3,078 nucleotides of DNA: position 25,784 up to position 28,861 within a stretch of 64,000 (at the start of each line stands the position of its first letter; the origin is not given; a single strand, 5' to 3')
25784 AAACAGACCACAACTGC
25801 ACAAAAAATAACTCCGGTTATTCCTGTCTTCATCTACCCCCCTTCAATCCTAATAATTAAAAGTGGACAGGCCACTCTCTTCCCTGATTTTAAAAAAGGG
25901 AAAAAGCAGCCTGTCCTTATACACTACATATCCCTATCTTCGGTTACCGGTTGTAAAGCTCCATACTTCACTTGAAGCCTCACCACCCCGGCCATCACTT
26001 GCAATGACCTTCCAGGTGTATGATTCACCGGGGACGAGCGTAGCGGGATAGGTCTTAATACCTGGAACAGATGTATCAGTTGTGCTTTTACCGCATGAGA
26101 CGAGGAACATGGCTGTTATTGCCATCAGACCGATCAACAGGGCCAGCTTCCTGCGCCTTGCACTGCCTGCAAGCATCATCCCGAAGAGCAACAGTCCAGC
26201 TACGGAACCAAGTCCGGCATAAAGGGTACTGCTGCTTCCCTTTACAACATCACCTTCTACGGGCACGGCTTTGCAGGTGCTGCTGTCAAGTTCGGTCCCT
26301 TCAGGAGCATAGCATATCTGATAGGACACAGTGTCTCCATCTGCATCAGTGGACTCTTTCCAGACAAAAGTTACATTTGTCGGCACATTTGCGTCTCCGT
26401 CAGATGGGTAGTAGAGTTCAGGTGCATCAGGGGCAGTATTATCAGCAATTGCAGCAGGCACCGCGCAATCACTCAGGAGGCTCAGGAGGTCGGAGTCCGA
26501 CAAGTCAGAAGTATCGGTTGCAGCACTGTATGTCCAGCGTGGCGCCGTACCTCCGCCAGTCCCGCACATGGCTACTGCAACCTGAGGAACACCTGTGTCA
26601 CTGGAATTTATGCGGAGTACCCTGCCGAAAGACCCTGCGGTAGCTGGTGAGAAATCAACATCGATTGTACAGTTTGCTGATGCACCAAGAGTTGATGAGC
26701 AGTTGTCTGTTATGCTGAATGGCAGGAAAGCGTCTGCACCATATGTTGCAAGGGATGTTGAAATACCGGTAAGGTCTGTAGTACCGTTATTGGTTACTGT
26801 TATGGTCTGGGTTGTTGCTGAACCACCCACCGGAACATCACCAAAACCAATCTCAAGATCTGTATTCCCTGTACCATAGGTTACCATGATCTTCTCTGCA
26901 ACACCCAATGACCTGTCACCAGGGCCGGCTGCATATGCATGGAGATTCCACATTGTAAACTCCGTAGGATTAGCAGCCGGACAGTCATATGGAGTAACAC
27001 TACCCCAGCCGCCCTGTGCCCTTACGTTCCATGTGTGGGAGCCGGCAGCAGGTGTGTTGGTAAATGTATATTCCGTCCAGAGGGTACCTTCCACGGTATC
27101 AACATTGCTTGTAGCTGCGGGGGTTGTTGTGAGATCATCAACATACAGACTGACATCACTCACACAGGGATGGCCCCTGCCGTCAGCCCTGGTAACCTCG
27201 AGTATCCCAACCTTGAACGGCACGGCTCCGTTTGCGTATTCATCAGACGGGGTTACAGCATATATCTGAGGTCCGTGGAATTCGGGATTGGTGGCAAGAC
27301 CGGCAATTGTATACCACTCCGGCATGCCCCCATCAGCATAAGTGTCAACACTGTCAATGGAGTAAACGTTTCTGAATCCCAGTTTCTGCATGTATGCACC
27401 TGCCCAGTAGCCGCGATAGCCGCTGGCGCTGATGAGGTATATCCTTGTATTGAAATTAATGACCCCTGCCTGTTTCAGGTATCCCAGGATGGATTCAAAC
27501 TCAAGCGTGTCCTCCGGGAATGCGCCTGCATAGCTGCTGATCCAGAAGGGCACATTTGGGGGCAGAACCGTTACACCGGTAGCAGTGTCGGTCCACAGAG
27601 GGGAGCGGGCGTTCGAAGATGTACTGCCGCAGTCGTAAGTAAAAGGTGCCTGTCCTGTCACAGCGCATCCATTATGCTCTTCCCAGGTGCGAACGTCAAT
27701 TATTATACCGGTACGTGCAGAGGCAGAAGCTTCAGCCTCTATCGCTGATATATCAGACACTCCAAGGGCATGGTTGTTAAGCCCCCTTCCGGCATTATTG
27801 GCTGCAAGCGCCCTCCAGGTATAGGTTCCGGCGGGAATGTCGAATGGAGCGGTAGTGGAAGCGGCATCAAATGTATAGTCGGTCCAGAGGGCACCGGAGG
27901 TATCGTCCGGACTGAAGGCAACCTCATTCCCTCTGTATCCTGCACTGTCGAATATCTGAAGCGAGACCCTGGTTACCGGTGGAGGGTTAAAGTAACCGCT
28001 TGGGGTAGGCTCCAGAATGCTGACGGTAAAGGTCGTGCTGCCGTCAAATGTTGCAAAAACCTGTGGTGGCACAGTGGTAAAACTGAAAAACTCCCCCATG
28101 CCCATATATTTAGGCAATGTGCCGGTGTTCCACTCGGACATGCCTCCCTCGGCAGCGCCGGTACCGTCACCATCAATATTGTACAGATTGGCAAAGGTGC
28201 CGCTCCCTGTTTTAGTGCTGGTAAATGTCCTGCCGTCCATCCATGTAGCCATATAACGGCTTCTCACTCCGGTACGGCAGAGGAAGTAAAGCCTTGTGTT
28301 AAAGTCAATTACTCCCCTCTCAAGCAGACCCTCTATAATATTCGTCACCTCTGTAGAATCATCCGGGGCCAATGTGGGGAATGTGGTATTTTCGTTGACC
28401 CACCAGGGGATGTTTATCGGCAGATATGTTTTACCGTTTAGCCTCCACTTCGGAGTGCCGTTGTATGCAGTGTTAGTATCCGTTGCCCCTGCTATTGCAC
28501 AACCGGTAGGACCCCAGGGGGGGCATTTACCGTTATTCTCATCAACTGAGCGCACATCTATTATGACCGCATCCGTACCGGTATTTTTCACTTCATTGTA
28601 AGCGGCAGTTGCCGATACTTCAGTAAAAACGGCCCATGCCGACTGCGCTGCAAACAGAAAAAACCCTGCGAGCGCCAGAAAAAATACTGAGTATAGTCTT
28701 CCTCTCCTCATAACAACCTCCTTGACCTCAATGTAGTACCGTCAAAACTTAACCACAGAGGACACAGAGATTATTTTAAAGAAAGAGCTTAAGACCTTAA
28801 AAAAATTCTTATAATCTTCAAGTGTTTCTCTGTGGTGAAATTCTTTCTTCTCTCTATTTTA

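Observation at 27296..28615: Extracytoplasmic rhodanese domains: active-site Cys retained in four of five, Ser-substituted in one, each with a Cys-pair insertion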

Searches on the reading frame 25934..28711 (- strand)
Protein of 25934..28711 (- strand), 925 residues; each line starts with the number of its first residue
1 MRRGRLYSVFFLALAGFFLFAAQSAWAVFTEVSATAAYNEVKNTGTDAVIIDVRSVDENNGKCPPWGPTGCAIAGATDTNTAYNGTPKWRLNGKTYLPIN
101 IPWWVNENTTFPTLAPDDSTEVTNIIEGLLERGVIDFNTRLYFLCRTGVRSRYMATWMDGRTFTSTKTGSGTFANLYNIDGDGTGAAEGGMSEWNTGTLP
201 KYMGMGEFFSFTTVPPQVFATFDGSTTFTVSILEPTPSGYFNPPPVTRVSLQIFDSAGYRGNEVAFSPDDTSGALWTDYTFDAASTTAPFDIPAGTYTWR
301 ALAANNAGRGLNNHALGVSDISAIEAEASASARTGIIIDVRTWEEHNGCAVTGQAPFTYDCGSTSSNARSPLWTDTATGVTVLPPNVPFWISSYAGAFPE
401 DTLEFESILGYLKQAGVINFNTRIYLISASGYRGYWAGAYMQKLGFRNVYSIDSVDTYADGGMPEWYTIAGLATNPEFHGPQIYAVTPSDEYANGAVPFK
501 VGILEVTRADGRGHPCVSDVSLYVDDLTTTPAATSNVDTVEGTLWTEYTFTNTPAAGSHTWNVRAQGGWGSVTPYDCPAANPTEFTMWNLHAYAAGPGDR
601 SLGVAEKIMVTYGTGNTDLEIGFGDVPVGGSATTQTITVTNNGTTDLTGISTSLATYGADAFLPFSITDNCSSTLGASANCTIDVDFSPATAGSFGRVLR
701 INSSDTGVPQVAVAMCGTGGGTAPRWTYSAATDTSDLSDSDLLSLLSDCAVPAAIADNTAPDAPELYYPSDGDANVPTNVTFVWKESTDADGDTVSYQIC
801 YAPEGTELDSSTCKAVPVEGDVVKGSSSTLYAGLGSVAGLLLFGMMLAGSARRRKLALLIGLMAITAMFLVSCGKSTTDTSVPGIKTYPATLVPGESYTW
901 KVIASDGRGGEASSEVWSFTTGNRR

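Call 3: search_protein_families(library=pfam, proteins=[window:25934-28711:-], max_evalue=0.1)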
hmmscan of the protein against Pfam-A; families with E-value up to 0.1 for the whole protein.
window:25934-28711:- (925 aa): 5 families
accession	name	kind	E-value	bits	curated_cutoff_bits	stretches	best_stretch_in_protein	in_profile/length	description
PF15780.11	ASH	-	3.1e-07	30.9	27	1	620-711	13-98/98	Abnormal spindle-like microcephaly-assoc'd, ASPM-SPD-2-Hydin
PF22544.2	HYDIN_VesB_CFA65-like_Ig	-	3.2e-07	30.9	25.5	1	621-715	10-97/100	HYDIN/CFA65/VesB-like, Ig-like domain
PF22073.2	Cep192_D4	-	4.7e-06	27.2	35.5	1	620-720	10-112/112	Cep192 domain 4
PF00581.25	Rhodanese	-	0.00024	21.9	22.2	0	336-453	15-93/102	Rhodanese-like domain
PF00041.27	fn3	-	0.0026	18.4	25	0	777-812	13-47/84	Fibronectin type III domain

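Call 6: search_protein_families(library=ncbifam, proteins=[window:25934-28711:-], max_evalue=1)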
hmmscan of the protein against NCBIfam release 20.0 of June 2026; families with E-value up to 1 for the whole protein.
window:25934-28711:- (925 aa): 5 families
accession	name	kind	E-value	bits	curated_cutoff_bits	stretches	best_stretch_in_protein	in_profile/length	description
NF012200.0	choice_anch_D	domain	8.7e-14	52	45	1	620-707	23-107/108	choice-of-anchor D domain-containing protein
NF058595.1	invert_tail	domain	2e-06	28.1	37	1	825-907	21-100/113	lipo-invert putative C-terminal anchoring domain-containing protein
NF006444.0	PRK08762.1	equivalog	7.1e-05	21.6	449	1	414-454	62-102/387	molybdopterin-synthase adenylyltransferase MoeB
TIGR04271.1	ThiI_C_thiazole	equivalog_domain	0.19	11.8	70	0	33-60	11-39/101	thiazole biosynthesis protein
NF001195.0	PRK00162.1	equivalog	0.27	11.6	102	0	407-454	47-91/108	thiosulfate sulfurtransferase GlpE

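Call 57: list_cluster_members(proteins=[window:25934-28711:-, window:28988-31750:-, window:32270-35041:-, window:23224-25833:-, window:39595-42039:-])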
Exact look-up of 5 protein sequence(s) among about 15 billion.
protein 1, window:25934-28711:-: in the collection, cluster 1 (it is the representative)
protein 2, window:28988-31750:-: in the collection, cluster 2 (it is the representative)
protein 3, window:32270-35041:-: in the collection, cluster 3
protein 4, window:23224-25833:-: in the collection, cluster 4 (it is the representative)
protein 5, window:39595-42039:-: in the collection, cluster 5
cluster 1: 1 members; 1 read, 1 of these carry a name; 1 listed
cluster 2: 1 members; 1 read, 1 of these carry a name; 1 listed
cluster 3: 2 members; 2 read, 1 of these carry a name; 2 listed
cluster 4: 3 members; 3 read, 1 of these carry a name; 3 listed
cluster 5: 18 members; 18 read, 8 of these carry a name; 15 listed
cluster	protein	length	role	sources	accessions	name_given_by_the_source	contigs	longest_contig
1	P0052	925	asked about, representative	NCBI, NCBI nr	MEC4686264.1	MAG: choice-of-anchor D domain-containing protein [Nitrospirota bacterium] | choice-of-anchor D domain-containing protein [Nitrospirota bacterium]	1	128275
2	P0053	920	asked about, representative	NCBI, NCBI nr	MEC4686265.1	MAG: choice-of-anchor D domain-containing protein [Nitrospirota bacterium] | choice-of-anchor D domain-containing protein [Nitrospirota bacterium]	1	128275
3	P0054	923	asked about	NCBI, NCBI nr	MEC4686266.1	MAG: choice-of-anchor D domain-containing protein [Nitrospirota bacterium] | choice-of-anchor D domain-containing protein [Nitrospirota bacterium]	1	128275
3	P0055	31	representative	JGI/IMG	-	-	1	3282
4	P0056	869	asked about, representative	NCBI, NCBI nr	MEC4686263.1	MAG: M6 family metalloprotease domain-containing protein [Nitrospirota bacterium] | M6 family metalloprotease domain-containing protein [Nitrospirota bacterium]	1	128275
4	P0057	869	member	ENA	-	-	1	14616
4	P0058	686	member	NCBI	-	-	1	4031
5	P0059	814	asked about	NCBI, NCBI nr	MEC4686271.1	MAG: ATP-dependent Clp protease ATP-binding subunit [Nitrospirota bacterium] | ATP-dependent Clp protease ATP-binding subunit [Nitrospirota bacterium]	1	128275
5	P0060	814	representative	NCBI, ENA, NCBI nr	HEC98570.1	MAG TPA: ATP-dependent Clp protease ATP-binding subunit [Nitrospirae bacterium] | ATP-dependent Clp protease ATP-binding subunit [Nitrospirota bacterium]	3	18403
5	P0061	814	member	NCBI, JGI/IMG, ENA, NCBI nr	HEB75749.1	MAG TPA: ATP-dependent Clp protease ATP-binding subunit [Nitrospirae bacterium] | ATP-dependent Clp protease ATP-binding subunit [Nitrospirota bacterium]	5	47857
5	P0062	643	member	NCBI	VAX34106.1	ATP-dependent Clp protease, ATP-binding subunit ClpC, partial [hydrothermal vent ...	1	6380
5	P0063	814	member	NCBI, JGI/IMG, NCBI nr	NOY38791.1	MAG: ATP-dependent Clp protease ATP-binding subunit [Nitrospirae bacterium] | ATP-dependent Clp protease ATP-binding subunit [Nitrospirota bacterium]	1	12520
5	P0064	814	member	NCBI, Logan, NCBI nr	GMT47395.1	MAG: ATP-dependent Clp protease ATP-binding subunit ClpC [bacterium]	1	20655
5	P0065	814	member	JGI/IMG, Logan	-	ATP-dependent Clp protease ATP-binding subunit ClpC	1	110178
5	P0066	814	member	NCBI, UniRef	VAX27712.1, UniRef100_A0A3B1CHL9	ClpB protein [hydrothermal vent metagenome] | ClpB protein n=1 Tax=hydrothermal vent metagenome TaxID=652676 RepID=A0A3B1CHL9_9ZZZZ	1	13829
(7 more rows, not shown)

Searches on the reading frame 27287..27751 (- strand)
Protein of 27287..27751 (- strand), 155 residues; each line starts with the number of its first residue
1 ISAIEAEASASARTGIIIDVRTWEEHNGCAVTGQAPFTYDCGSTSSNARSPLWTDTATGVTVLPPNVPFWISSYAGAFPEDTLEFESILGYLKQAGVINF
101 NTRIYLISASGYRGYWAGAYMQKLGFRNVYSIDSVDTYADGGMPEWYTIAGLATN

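Call 5: search_protein_families(library=pfam, proteins=[window:27287-27751:-], max_evalue=10)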
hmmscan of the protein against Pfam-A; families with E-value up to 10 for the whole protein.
seq(155 aa): 1 family
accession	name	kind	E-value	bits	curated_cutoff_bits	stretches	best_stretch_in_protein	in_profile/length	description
PF00581.25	Rhodanese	-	0.00032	21.5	22.2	2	99-133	59-93/102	Rhodanese-like domain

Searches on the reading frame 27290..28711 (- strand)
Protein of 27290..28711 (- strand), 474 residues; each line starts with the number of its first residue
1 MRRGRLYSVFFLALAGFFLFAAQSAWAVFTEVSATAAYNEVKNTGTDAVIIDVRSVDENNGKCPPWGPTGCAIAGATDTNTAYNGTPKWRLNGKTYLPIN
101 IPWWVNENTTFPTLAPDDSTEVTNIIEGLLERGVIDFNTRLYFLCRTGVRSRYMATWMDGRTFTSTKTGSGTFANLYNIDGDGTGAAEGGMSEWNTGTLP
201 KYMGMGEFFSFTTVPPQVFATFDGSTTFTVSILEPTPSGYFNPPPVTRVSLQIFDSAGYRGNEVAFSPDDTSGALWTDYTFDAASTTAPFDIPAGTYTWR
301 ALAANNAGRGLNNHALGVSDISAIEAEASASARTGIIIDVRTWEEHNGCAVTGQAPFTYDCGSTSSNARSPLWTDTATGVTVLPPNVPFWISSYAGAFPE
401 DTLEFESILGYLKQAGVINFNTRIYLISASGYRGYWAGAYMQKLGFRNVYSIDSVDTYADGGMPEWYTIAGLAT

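Call 10: find_homologous_proteins(query=window:27290-28711:-, max_evalue=0.001)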
Query window:27290-28711:- (474 aa): 4 proteins with E <= 0.001 among 8000 candidates.
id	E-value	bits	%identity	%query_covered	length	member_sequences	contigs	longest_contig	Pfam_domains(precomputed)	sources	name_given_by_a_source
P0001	1.9e-233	794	87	83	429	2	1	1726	-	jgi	-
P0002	1.7e-113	398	52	85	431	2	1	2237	-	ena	-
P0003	6.7e-89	317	56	66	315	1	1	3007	-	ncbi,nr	ncbi:MAG: hypothetical protein GXO95_07265, partial [Nitrospirae bacterium]|nr:hypothetical protein 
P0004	2.8e-34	137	36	67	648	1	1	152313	PF22073.3,PF15780.12,PF22544.3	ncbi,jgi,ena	-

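Call 15: find_encoding_contigs(protein=P0004, flank=10000, max_places=3)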
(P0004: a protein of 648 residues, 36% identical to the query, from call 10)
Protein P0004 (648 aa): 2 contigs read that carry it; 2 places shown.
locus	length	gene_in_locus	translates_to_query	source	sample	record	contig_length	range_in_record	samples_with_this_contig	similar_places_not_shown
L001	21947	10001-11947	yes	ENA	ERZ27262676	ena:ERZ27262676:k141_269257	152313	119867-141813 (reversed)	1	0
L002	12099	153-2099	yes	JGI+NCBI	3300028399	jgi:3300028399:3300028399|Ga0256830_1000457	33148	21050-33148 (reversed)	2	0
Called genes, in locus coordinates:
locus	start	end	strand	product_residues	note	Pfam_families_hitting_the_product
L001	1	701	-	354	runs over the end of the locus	PF01118:Semialdhyde_dh, PF02774:Semialdhyde_dhC, PF22698:Semialdhyde_dhC_1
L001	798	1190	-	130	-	PF00380:Ribosomal_S9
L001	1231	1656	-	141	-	PF00572:Ribosomal_L13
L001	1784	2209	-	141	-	PF02823:ATP-synt_DE_N, PF00401:ATP-synt_DE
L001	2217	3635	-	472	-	PF02874:ATP-synt_ab_N, PF00006:ATP-synt_ab, PF22919:ATP-synt_VA_C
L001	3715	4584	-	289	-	PF00231:ATP-synt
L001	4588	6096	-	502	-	PF02874:ATP-synt_ab_N, PF00006:ATP-synt_ab, PF00306:ATP-synt_ab_C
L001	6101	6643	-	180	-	PF00213:OSCP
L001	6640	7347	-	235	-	PF00430:ATP-synt_B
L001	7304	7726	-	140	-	-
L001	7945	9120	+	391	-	PF00155:Aminotran_1_2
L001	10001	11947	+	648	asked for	PF15780:ASH (weak), PF22073:Cep192_D4 (weak), PF22544:HYDIN_VesB_CFA65-like_Ig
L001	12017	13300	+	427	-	PF00581:Rhodanese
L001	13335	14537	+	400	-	PF07396:Porin_O_P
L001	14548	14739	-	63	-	-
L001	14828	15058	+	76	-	-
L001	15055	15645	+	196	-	-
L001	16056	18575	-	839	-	PF11897:DUF3417, PF00343:Phosphorylase, PF28476:GlgP_C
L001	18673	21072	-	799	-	PF09364:XFP_N, PF03894:XFP, PF09363:XFP_C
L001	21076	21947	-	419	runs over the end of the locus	PF00871:Acetate_kinase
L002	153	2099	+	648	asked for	PF15780:ASH (weak), PF22073:Cep192_D4 (weak), PF22544:HYDIN_VesB_CFA65-like_Ig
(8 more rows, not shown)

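Call 67: search_protein_families(library=ncbifam, proteins=[L001:12017-13297:+, L001:13335-14534:+], max_evalue=0.01)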
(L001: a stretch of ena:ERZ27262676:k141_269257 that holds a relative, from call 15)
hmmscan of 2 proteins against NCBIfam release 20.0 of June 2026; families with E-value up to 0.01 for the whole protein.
L001:12017-13297:+ (427 aa): 3 families
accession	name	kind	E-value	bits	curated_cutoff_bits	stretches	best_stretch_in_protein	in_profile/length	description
NF040901.1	SeO3_TeO2_ExtH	equivalog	2.8e-58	197.9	200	1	18-412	4-427/430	selenite/tellurite reduction operon rhodanese-like protein ExtH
NF008557.0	PRK11493.1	equivalog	1.2e-08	34.4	250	1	93-355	44-271/281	3-mercaptopyruvate sulfurtransferase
NF007400.1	PRK09929.1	equivalog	0.0018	18.5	90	1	86-156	9-78/91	DUF1471 family periplasmic protein YahO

L001:13335-14534:+ (400 aa): 1 family
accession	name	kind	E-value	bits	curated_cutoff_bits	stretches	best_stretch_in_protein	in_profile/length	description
NF040900.1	porin_ExtI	equivalog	4.6e-129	430.7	150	1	13-400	11-403/403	selenite/tellurite reduction operon porin ExtI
